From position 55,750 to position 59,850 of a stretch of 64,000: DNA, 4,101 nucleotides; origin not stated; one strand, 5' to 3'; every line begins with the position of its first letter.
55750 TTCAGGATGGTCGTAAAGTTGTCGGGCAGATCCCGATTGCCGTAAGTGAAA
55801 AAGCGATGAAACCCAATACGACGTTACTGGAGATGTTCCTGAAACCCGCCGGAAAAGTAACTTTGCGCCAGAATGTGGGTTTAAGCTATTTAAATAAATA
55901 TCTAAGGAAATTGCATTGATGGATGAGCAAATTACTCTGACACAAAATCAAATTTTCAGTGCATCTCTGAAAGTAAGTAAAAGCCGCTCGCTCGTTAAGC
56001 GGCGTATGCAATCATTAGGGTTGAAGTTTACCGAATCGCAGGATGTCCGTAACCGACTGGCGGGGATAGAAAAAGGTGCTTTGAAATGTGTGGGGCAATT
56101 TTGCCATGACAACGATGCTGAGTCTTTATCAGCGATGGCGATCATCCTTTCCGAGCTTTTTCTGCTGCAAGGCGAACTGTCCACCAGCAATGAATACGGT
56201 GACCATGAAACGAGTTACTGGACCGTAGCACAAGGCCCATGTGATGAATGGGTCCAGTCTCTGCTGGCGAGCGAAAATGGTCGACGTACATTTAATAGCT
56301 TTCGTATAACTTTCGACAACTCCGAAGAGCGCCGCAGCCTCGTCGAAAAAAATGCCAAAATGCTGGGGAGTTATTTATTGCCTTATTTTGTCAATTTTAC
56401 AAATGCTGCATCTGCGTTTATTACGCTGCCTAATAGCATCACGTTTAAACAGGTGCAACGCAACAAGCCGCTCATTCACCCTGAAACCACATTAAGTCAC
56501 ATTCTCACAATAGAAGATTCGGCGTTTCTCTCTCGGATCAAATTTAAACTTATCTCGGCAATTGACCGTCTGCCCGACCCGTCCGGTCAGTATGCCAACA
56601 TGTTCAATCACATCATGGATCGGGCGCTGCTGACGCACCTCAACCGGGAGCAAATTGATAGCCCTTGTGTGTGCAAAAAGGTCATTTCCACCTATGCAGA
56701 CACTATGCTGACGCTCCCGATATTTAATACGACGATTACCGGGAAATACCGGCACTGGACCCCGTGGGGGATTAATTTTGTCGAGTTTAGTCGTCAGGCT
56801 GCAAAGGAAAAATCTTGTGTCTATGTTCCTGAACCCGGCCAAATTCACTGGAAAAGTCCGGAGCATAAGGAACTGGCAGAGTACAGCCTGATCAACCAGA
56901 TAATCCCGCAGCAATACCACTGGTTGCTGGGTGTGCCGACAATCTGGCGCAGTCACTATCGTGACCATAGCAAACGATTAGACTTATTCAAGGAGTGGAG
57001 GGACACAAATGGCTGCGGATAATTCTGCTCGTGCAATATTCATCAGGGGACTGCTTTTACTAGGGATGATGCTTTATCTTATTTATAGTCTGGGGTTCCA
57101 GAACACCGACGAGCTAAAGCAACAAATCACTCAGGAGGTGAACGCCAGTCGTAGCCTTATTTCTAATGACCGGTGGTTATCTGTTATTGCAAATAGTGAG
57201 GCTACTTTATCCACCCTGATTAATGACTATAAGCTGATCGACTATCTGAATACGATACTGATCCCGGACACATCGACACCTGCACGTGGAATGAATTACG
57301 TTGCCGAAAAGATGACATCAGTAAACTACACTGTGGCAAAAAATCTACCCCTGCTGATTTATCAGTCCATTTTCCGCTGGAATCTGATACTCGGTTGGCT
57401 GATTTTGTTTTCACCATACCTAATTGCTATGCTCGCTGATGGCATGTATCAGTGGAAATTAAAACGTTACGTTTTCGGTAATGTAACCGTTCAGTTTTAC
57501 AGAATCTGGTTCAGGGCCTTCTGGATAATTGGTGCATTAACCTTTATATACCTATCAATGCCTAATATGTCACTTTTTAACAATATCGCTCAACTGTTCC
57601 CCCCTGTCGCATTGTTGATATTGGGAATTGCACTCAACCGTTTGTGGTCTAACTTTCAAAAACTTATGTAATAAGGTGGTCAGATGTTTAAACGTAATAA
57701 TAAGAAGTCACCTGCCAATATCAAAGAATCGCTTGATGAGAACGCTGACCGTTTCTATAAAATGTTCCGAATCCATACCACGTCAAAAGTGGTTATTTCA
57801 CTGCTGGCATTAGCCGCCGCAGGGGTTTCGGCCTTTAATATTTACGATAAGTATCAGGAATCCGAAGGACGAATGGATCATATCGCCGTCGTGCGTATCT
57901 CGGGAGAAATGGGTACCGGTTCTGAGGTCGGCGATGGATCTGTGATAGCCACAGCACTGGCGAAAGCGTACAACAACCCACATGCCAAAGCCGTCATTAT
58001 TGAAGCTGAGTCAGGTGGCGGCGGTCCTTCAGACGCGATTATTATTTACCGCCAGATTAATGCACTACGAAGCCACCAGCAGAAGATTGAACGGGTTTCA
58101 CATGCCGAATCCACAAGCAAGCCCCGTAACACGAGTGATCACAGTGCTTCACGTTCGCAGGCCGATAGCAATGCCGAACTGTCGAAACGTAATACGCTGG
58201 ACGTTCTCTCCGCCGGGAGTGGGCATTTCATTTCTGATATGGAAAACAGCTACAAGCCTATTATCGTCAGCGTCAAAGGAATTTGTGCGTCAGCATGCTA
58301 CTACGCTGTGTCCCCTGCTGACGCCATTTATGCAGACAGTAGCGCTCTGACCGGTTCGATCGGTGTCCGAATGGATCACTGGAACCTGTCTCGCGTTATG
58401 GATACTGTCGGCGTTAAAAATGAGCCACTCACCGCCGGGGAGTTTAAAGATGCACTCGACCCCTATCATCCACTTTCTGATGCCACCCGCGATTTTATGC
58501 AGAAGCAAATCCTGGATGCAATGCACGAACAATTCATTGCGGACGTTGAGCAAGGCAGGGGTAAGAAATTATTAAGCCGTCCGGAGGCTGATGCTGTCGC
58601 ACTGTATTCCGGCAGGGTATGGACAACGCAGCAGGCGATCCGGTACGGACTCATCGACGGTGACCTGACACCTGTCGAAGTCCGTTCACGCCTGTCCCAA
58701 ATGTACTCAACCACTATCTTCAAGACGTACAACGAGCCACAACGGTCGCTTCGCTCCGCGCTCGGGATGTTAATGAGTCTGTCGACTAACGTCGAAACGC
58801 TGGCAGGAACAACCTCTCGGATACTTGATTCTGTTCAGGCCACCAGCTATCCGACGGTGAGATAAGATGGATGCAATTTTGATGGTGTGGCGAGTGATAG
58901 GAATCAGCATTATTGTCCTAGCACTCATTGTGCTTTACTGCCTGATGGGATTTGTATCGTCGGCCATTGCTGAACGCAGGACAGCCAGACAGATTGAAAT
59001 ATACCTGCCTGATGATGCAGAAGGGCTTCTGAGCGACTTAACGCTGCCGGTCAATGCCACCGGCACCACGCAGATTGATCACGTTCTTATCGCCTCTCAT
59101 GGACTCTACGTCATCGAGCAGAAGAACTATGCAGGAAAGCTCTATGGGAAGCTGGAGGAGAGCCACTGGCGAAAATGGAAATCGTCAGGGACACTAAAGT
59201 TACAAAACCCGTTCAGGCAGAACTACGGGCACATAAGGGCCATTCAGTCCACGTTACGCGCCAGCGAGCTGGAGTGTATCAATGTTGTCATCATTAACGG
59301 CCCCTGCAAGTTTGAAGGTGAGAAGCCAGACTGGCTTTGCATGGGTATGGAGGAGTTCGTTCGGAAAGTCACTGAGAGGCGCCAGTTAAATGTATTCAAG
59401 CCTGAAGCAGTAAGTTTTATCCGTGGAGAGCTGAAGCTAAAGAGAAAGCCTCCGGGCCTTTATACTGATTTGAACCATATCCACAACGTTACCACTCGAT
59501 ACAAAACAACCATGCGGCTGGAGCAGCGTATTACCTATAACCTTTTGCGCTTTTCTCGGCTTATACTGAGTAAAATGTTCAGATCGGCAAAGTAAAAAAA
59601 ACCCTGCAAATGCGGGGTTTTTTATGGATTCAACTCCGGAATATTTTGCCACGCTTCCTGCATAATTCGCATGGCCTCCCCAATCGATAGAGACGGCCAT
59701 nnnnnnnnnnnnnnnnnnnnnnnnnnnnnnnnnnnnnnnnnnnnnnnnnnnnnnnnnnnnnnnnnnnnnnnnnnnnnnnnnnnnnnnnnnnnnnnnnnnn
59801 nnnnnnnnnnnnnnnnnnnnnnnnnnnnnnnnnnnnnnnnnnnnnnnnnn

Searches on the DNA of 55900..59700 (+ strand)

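Call 3: search_dna_similar(query=window:55900-59700:+, collection=plasmids, mode=near, max_rows=25, rows=spread)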
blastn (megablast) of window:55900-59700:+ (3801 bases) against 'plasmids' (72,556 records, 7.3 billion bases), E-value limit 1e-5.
Records with a match: 270; places in all: 280; records where one place covers at least 80% of the query: 263.
Best place of each record, by identity: >=99% 215; 95-99% 1; 90-95% 54.
By first word of the organism name: Escherichia 120; Salmonella 78; Klebsiella 25; Citrobacter 24; Enterobacter 12; Leclercia 4; Morganella 2; Shigella 2; Pantoea 2; Enterobacteriaceae 1.
By predicted mobility (MOB-suite, as given by PLSDB): conjugative 266; non-mobilizable 3; mobilizable 1.
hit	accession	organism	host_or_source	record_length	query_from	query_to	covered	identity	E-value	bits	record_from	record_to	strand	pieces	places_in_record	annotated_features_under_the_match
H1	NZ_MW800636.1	Escherichia coli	-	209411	1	3801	100%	100.0%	0e+0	7020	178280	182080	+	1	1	S49 family peptidase | hypothetical protein (x2) | nuclease-related domain-containing protein | DUF4400 domain-containing protein | traD: conjugative transfer system coupling protein TraD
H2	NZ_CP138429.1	Escherichia coli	Homo sapiens,Bacterial pure ...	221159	1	3801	100%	100.0%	0e+0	7014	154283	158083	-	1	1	S49 family peptidase | hypothetical protein (x2) | nuclease-related domain-containing protein | DUF4400 domain-containing protein | traD: conjugative transfer system coupling protein TraD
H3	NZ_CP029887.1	Salmonella enterica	-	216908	1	3801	100%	99.9%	0e+0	7009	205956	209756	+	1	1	S49 family peptidase | hypothetical protein (x2) | nuclease-related domain-containing protein | DUF4400 domain-containing protein | traD: conjugative transfer system coupling protein TraD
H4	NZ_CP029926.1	Salmonella enterica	-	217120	1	3801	100%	99.9%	0e+0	7009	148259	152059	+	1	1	S49 family peptidase | hypothetical protein (x2) | nuclease-related domain-containing protein | DUF4400 domain-containing protein | traD: conjugative transfer system coupling protein TraD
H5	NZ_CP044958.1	Salmonella enterica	Homo sapiens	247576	1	3801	100%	99.9%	0e+0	7009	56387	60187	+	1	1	S49 family peptidase | hypothetical protein (x2) | nuclease-related domain-containing protein | DUF4400 domain-containing protein | traD: conjugative transfer system coupling protein TraD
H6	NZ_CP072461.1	Klebsiella pneumoniae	swine,genomic assembly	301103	1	3801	100%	99.9%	0e+0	7009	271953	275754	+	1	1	S49 family peptidase | hypothetical protein (x2) | nuclease-related domain-containing protein | DUF4400 domain-containing protein | traD: conjugative transfer system coupling protein TraD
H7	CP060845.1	Salmonella enterica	Homo sapiens,feces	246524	1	3801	100%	99.9%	0e+0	7009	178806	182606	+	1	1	S49 family peptidase | hypothetical protein (x2) | NERD domain-containing protein | DUF4400 domain-containing protein | traD: conjugative transfer system coupling protein TraD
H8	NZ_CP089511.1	Klebsiella pneumoniae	bacteria,sewage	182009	1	3801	100%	99.9%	0e+0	7009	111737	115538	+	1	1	S49 family peptidase | hypothetical protein (x2) | nuclease-related domain-containing protein | DUF4400 domain-containing protein | traD: conjugative transfer system coupling protein TraD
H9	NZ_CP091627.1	Salmonella enterica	Homo sapiens,feces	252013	1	3801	100%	99.9%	0e+0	7009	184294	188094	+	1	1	S49 family peptidase | hypothetical protein (x2) | nuclease-related domain-containing protein | DUF4400 domain-containing protein | traD: conjugative transfer system coupling protein TraD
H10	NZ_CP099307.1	Klebsiella michiganensis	culture,Pooled soil sample collected ...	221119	1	3801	100%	99.9%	0e+0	7009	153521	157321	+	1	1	S49 family peptidase | hypothetical protein (x2) | nuclease-related domain-containing protein | DUF4400 domain-containing protein | traD: conjugative transfer system coupling protein TraD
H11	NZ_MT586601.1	Escherichia coli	-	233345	1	3801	100%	99.9%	0e+0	7009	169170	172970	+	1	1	S49 family peptidase | hypothetical protein (x2) | nuclease-related domain-containing protein | DUF4400 domain-containing protein | traD: conjugative transfer system coupling protein TraD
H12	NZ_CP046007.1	Escherichia coli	swine,mixed culture,feces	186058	1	3801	100%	99.9%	0e+0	7009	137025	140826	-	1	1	S49 family peptidase | hypothetical protein (x2) | nuclease-related domain-containing protein | DUF4400 domain-containing protein | traD: conjugative transfer system coupling protein TraD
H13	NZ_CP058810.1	Salmonella enterica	Horse,single cell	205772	1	3801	100%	99.9%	0e+0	7009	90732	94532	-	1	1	S49 family peptidase | hypothetical protein (x2) | nuclease-related domain-containing protein | DUF4400 domain-containing protein | traD: conjugative transfer system coupling protein TraD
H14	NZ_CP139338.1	Escherichia coli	pork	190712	1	3801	100%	99.9%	0e+0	7009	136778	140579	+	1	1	S49 family peptidase | hypothetical protein (x2) | nuclease-related domain-containing protein | DUF4400 domain-containing protein | traD: conjugative transfer system coupling protein TraD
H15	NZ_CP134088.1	Escherichia coli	duck caecum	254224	1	3801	100%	99.9%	0e+0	7009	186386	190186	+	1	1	S49 family peptidase | hypothetical protein (x2) | nuclease-related domain-containing protein | DUF4400 domain-containing protein | traD: conjugative transfer system coupling protein TraD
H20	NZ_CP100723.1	Salmonella enterica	Homo sapiens,stool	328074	1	3801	100%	90.2%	0e+0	4964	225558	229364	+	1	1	S49 family peptidase | hypothetical protein (x2) | nuclease-related domain-containing protein | DUF4400 domain-containing protein | traD: conjugative transfer system coupling protein TraD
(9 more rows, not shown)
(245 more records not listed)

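Call 10: get_annotated_region(hit=H1, flank=12000)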
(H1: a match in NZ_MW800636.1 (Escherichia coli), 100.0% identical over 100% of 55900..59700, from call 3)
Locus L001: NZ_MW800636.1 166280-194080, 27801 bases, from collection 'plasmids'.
description: Escherichia coli strain 1525e plasmid p1525eTc1_HI1_ST15, complete sequence
organism: Escherichia coli (NCBI taxid 562)
taxonomy: Bacteria; Pseudomonadota; Gammaproteobacteria; Enterobacterales; Enterobacteriaceae; Escherichia; Escherichia coli
host: -; source: -; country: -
typing (MOB-suite, as given by PLSDB): conjugative; replicon IncFIA,IncQ1; relaxase MOBH; mating-pair formation MPF_F
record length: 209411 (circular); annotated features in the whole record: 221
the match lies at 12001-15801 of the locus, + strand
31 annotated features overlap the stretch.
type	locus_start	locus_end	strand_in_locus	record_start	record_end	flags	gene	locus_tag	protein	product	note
CDS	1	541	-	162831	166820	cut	-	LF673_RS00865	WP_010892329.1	conjugal transfer protein TraG N-terminal domain-containing protein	-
CDS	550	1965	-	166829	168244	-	trhH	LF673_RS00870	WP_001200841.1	IncHI-type conjugal transfer protein TrhH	-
CDS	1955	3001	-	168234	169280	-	-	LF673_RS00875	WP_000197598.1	thioredoxin family protein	-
CDS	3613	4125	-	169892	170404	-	-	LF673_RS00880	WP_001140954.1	hypothetical protein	-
CDS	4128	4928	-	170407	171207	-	-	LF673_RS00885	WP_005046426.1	hypothetical protein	-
CDS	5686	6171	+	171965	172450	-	mobI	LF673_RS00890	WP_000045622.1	conjugative transfer protein MobI(A/C)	-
CDS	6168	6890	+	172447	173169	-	-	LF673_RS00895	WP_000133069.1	hypothetical protein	-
CDS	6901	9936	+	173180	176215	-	mobH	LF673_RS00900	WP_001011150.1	MobH family relaxase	-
CDS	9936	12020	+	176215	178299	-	traD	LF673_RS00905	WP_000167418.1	conjugative transfer system coupling protein TraD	GO:0015074 - DNA integration [Evidence IEA]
CDS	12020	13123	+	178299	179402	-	-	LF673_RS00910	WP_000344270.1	hypothetical protein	-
CDS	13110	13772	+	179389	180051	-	-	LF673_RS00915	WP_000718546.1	DUF4400 domain-containing protein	-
CDS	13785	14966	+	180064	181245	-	-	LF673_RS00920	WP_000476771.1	S49 family peptidase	GO:0006508 - proteolysis [Evidence IEA]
CDS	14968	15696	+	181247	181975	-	-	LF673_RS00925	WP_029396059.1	nuclease-related domain-containing protein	-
CDS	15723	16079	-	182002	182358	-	-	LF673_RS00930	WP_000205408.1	hypothetical protein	-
CDS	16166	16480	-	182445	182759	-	-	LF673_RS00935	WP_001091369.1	hypothetical protein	-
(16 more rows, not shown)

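Call 51: get_annotated_region(hit=H20, flank=7000)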
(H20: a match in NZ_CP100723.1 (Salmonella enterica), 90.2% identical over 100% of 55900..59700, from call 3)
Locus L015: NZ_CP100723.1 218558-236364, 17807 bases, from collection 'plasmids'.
description: Salmonella enterica subsp. enterica serovar Mbandaka strain R17.4855 plasmid pR17.4855_328k, complete sequence
organism: Salmonella enterica (NCBI taxid 192954)
taxonomy: Bacteria; Pseudomonadota; Gammaproteobacteria; Enterobacterales; Enterobacteriaceae; Salmonella; Salmonella enterica
host: -; source: Homo sapiens,stool; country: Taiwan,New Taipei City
typing (MOB-suite, as given by PLSDB): conjugative; replicon IncHI1B,IncP; relaxase MOBH,MOBP; mating-pair formation MPF_F
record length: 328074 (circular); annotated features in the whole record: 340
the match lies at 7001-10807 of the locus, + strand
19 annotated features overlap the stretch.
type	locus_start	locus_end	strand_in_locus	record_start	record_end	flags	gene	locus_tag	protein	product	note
CDS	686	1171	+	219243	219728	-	mobI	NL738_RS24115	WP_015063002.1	conjugative transfer protein MobI(A/C)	-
CDS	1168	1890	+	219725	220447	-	-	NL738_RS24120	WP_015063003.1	hypothetical protein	-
CDS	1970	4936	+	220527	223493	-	mobH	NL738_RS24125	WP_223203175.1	MobH family relaxase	-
CDS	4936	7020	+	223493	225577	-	traD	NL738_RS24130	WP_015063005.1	conjugative transfer system coupling protein TraD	GO:0015074 - DNA integration [Evidence IEA]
CDS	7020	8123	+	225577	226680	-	-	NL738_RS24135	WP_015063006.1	hypothetical protein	-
CDS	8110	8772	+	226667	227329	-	-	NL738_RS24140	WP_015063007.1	DUF4400 domain-containing protein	-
CDS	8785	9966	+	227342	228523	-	-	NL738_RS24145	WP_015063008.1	S49 family peptidase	GO:0006508 - proteolysis [Evidence IEA]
CDS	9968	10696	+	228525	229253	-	-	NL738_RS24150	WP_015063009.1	nuclease-related domain-containing protein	-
CDS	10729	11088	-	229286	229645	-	-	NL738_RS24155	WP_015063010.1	hypothetical protein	-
CDS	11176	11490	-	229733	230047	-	-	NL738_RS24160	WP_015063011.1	hypothetical protein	-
CDS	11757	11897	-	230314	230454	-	-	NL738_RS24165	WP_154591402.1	hypothetical protein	-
CDS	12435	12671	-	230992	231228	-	-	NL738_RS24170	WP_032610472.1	DUF905 family protein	-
CDS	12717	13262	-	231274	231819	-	-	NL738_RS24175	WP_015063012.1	hypothetical protein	-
CDS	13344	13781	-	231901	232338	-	-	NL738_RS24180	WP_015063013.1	hypothetical protein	-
CDS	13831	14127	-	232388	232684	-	-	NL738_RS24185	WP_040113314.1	hypothetical protein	-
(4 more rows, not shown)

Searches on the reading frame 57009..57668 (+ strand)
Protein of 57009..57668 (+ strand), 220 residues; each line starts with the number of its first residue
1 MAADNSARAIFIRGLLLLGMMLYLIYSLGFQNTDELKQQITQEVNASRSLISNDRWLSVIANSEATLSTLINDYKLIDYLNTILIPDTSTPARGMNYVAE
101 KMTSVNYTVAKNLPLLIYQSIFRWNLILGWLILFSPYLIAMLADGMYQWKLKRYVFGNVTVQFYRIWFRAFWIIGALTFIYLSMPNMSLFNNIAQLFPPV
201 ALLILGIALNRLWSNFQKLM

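Call 7: profile_search(protein=window:57009-57668:+)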
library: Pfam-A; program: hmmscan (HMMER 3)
A. the first sequence (220 residues): domains with independent E <= 10: 2; with E <= 0.001: 1
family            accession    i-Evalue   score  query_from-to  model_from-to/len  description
DUF4400           PF14348.11    2.4e-12    47.2      45-217        24-196/196  Domain of unknown function (DUF4400)
REF               PF05755.17       0.38    11.0      58-121       137-200/206  Rubber elongation factor protein (REF)

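Call 12: search_protein_families(proteins=[window:57009-57668:+], library=ncbifam, max_evalue=0.01)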
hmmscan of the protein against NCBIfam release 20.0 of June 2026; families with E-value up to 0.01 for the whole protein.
window:57009-57668:+ (220 aa): 0 families

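Call 13: search_protein_families(proteins=[window:57009-57668:+], library=padloc, max_evalue=0.01)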
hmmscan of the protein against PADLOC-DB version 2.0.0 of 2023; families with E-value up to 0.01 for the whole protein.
window:57009-57668:+ (220 aa): 0 families

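Call 69: find_related_loci(query=A2, collection=genome_contigs, flank=6000)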
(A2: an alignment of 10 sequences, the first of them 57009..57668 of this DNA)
Query A2 (220 aa) in genome_contigs; peptide patterns used: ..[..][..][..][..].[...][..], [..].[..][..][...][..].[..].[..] (x = any residue, [..] = any of these).
42 stretches matched a pattern; 8 encode a relative of the query (tblastn E <= 1e-3); 8 distinct loci.
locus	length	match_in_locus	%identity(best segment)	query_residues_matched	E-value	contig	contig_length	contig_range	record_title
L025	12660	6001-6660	82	1-220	2e-121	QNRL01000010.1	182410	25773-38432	Pseudocitrobacter faecalis strain DSM 27453 Ga0244571_110, whole genome shotgun sequence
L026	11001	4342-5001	82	1-220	2e-121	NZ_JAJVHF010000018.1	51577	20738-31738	Huaxiibacter chinensis strain 155047 contig00018, whole genome shotgun sequence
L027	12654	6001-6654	58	4-220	1e-80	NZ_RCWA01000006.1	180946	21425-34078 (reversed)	Photorhabdus heterorhabditis strain SF41 scaffold_0006, whole genome shotgun sequence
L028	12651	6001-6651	46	6-220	1e-59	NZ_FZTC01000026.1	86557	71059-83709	Klebsiella grimontii strain 06D021, whole genome shotgun sequence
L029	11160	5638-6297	82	1-220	2e-121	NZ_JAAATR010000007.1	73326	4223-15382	Atlantibacter hermannii strain 3608 Eh-3608_contig7, whole genome shotgun sequence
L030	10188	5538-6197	82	1-220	2e-121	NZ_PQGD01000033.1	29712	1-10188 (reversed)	Superficieibacter electus strain BP-1 NODE_33_length_29712_cov_62.9002, whole genome shotgun sequence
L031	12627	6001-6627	24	4-218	8e-18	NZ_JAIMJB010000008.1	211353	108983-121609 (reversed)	Motilimonas eburnea strain YH6 NODE_8_length_211353, whole genome shotgun sequence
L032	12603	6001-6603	23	15-218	2e-15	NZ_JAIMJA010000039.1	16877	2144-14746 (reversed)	Motilimonas cestriensis strain MKS20 NODE_39_length_16877, whole genome shotgun sequence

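Call 84: search_protein_families(proteins=[window:57009-57668:+], library=phrogs, max_evalue=0.01)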
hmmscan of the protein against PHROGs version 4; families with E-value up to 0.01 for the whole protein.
window:57009-57668:+ (220 aa): 0 families
